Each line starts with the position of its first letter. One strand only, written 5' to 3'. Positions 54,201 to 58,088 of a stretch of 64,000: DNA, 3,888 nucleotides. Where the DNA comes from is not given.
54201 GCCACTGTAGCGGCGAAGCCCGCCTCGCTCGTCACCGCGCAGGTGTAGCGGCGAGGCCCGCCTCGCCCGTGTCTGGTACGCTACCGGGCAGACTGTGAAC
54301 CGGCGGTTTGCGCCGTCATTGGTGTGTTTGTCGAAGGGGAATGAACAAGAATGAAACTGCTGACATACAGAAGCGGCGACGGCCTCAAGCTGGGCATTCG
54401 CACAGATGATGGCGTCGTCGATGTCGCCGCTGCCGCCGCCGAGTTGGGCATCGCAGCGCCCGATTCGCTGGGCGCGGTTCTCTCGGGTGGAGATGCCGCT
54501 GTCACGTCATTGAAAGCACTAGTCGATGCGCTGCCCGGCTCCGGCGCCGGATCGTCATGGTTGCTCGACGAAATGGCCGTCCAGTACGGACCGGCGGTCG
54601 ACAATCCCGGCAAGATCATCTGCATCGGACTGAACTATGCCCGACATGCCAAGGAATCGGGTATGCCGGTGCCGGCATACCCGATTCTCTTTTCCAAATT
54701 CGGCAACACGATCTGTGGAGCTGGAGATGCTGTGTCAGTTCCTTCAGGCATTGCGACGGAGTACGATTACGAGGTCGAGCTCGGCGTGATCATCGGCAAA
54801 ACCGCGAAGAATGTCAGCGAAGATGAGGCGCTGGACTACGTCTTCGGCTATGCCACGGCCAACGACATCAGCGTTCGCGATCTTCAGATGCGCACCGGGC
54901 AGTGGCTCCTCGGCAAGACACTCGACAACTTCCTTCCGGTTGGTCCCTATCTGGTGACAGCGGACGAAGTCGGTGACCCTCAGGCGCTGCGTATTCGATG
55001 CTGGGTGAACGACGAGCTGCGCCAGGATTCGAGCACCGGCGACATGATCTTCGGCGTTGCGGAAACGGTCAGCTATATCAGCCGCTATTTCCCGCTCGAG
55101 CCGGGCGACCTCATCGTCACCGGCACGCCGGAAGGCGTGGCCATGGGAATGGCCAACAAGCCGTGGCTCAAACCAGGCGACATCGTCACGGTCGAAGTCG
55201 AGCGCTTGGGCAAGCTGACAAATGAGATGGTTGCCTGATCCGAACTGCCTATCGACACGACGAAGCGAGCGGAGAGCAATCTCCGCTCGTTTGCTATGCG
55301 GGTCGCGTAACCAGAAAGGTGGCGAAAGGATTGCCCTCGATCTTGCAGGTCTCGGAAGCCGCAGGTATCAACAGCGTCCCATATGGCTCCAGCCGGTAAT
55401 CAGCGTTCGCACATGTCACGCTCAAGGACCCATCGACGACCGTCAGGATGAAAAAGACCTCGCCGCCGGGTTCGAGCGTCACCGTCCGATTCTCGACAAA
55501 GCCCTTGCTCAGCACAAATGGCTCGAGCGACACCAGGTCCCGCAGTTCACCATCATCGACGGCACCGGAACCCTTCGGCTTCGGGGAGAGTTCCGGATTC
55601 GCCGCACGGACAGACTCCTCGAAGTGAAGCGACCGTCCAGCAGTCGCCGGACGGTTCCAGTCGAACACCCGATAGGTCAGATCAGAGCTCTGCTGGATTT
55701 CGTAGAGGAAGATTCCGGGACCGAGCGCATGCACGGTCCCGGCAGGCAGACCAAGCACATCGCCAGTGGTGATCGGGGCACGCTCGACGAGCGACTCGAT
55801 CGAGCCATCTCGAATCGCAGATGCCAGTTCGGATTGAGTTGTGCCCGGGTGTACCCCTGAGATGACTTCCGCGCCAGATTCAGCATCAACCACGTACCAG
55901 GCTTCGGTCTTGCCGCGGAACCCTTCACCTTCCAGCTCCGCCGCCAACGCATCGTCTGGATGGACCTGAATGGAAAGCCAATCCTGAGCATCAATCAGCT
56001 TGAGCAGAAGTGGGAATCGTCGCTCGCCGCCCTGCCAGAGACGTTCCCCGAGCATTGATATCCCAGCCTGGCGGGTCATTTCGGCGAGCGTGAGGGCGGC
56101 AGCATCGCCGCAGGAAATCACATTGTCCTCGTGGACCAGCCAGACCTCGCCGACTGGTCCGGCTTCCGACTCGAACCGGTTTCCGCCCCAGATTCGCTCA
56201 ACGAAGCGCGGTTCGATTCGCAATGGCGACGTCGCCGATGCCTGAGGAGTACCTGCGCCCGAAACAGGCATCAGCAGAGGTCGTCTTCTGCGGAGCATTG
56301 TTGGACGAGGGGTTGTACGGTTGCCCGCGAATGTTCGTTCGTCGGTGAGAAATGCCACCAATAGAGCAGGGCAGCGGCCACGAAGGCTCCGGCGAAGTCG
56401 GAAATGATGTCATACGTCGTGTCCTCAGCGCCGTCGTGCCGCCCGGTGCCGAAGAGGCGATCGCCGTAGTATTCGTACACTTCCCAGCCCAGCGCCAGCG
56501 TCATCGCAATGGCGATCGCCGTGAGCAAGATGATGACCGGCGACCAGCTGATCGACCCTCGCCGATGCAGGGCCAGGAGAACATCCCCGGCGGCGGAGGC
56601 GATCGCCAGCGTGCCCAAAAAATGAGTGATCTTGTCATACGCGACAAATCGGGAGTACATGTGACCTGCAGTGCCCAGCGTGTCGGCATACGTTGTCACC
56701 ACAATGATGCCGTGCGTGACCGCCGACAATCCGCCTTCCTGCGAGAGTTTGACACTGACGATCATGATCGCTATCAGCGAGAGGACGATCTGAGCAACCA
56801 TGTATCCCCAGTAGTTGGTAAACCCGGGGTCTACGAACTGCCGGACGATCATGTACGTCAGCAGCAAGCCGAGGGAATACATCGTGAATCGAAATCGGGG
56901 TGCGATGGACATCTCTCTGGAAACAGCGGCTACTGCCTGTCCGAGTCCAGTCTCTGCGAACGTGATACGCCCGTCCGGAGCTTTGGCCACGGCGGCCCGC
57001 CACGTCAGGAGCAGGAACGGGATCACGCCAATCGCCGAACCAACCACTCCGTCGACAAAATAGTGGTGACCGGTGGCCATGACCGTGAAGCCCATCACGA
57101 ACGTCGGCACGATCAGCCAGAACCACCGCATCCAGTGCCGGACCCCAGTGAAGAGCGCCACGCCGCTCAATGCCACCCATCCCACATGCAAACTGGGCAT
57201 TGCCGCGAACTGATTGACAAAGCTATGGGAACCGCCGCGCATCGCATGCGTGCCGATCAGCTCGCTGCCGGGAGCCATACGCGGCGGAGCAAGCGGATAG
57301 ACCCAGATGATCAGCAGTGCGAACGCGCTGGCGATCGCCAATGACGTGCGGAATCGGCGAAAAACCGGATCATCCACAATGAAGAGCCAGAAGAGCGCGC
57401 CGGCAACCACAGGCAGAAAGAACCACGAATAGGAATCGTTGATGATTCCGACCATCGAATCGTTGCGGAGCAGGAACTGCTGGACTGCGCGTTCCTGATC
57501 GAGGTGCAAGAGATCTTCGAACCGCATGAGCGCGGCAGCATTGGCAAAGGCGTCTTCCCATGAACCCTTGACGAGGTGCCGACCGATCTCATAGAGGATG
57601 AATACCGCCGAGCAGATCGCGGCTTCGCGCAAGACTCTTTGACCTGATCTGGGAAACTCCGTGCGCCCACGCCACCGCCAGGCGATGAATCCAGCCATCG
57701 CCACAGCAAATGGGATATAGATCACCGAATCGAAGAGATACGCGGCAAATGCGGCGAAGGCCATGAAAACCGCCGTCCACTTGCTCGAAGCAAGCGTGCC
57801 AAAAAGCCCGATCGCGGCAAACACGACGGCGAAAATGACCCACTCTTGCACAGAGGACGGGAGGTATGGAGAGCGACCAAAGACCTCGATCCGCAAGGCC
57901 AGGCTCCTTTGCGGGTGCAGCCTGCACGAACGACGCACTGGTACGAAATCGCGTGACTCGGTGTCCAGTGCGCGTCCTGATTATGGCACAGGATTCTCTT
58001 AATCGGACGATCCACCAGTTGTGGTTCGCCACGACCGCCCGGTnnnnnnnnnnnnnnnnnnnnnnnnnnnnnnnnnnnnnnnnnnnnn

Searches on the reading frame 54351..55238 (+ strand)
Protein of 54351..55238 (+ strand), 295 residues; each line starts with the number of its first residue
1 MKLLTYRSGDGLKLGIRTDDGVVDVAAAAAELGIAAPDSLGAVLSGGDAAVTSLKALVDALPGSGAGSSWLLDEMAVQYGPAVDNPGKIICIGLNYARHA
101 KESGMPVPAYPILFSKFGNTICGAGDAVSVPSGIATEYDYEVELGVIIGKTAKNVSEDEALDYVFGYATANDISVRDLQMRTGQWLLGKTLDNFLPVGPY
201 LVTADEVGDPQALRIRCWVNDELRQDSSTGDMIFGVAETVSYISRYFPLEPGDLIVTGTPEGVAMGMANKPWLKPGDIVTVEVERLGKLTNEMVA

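Call 50: search_protein_families(library=pfam, proteins=[window:54351-55238:+], max_evalue=0.00001)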
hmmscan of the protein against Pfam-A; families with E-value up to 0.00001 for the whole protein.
window:54351-55238:+ (295 aa): 1 family
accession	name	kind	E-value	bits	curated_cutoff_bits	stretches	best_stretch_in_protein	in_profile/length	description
PF01557.24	FAA_hydrolase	-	1.6e-73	247.4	23.9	1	88-293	1-213/214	Fumarylacetoacetate (FAA) hydrolase C-terminal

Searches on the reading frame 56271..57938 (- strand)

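Call 50: search_protein_families(library=pfam, proteins=[window:56271-57938:-], max_evalue=0.00001)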
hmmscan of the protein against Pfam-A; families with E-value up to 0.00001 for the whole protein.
window:56271-57938:- (555 aa): 1 family
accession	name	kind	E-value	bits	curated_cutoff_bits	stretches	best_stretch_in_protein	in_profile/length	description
PF14378.12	PAP2_3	-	6.5e-32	111.3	27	1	136-308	2-188/190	PAP2 superfamily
